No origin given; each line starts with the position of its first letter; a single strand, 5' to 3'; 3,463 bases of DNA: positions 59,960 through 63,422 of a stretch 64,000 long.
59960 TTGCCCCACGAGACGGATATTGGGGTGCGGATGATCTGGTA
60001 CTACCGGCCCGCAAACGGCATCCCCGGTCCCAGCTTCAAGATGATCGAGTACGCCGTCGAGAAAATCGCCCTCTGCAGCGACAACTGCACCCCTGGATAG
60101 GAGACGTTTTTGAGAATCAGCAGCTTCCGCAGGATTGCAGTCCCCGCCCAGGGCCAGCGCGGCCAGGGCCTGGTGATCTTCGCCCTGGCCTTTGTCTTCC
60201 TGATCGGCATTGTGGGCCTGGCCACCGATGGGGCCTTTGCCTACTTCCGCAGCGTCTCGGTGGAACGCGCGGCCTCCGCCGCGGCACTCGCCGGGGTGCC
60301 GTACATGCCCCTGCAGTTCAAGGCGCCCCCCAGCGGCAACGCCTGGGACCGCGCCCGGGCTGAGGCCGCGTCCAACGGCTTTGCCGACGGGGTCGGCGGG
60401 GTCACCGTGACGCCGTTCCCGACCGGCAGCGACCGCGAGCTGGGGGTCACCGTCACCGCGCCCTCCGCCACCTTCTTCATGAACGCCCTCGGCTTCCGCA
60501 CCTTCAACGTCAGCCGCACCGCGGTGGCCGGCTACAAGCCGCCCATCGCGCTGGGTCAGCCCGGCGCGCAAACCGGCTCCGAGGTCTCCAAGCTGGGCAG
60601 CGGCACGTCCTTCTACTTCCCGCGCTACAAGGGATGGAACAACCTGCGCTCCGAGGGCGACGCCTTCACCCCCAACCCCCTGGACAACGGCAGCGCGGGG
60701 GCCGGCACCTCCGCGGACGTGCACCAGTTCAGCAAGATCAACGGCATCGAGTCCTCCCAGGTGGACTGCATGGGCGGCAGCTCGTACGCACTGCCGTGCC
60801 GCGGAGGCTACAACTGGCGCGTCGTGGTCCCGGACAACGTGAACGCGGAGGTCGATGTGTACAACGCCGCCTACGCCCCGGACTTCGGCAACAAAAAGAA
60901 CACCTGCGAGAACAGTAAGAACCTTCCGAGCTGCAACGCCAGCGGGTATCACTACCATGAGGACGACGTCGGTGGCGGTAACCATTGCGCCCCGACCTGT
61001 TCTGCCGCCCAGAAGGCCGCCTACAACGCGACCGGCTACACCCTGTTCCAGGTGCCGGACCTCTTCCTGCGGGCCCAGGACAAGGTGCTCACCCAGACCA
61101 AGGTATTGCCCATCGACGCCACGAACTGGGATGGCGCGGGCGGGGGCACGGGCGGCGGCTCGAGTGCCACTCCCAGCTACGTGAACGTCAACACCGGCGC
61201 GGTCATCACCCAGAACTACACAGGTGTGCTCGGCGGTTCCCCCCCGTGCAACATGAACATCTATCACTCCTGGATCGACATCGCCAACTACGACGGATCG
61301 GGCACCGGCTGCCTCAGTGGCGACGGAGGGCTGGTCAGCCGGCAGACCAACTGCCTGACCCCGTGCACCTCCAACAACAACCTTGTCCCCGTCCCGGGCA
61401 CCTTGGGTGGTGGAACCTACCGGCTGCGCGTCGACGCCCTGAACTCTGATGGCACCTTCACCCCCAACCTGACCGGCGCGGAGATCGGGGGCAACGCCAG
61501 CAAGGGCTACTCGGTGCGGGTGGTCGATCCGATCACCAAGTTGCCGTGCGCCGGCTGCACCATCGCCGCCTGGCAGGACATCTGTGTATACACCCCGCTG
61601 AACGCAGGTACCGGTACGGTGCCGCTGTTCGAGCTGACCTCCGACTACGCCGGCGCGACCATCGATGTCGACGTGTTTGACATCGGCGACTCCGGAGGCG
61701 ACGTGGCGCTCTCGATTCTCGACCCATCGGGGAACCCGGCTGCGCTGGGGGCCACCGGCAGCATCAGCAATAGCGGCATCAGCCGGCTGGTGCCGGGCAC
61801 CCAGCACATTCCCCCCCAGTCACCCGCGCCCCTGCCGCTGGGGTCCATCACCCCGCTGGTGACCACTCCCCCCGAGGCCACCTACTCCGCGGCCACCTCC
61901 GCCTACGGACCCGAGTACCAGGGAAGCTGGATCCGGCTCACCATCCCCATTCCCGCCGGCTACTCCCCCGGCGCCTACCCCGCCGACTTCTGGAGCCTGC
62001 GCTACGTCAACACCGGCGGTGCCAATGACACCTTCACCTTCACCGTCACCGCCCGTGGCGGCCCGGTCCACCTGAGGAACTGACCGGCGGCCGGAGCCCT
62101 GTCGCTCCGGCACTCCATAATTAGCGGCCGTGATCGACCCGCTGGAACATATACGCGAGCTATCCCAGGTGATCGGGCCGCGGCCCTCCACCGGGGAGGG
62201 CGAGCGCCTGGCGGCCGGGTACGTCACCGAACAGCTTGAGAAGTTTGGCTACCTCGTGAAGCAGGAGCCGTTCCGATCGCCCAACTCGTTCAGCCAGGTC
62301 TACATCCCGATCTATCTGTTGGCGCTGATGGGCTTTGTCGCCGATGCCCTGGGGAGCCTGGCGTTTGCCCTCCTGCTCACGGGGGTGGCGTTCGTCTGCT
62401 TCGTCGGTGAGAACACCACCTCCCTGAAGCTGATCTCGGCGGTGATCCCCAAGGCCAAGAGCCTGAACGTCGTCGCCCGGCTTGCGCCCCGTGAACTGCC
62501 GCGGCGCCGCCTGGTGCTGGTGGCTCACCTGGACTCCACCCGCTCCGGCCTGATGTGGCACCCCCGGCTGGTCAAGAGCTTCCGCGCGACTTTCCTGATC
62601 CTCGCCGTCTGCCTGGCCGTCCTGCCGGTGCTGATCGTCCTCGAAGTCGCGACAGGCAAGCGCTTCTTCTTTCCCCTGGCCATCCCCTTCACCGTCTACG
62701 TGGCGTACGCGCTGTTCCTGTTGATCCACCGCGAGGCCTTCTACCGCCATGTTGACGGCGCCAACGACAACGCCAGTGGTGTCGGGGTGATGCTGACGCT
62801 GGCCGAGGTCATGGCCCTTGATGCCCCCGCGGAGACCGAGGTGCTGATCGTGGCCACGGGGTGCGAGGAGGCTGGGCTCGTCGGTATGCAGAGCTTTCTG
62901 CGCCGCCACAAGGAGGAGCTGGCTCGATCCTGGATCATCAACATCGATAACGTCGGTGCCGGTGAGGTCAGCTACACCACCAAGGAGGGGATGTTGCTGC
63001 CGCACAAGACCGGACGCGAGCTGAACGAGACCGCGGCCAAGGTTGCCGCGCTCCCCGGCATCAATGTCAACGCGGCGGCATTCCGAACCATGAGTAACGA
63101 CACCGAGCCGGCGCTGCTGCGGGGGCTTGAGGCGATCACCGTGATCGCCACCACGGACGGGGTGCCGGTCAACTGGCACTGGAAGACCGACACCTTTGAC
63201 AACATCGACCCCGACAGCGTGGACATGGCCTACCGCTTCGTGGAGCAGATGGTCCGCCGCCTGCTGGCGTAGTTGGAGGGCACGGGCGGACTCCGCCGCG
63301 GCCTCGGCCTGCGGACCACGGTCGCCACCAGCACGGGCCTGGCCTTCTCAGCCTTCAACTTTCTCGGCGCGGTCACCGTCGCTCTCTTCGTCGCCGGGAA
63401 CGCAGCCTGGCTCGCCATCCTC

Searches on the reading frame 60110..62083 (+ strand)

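Call 34: search_protein_families(library=pfam, proteins=[window:60110-62083:+], max_evalue=0.0001)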
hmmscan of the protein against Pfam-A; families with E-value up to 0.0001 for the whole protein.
window:60110-62083:+ (657 aa): 1 family
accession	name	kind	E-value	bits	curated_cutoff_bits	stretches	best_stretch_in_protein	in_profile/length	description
PF13400.11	Tad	-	1.9e-05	25.3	22.3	1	18-62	1-44/47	Putative Flp pilus-assembly TadE/G-like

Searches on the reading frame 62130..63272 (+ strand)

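Call 34: search_protein_families(library=pfam, proteins=[window:62130-63272:+], max_evalue=0.0001)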
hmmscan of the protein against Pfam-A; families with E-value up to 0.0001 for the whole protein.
window:62130-63272:+ (380 aa): 1 family
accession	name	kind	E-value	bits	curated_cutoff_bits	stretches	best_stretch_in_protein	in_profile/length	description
PF04389.22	Peptidase_M28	-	1.2e-25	90.8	21.3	1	209-371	28-189/193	Peptidase family M28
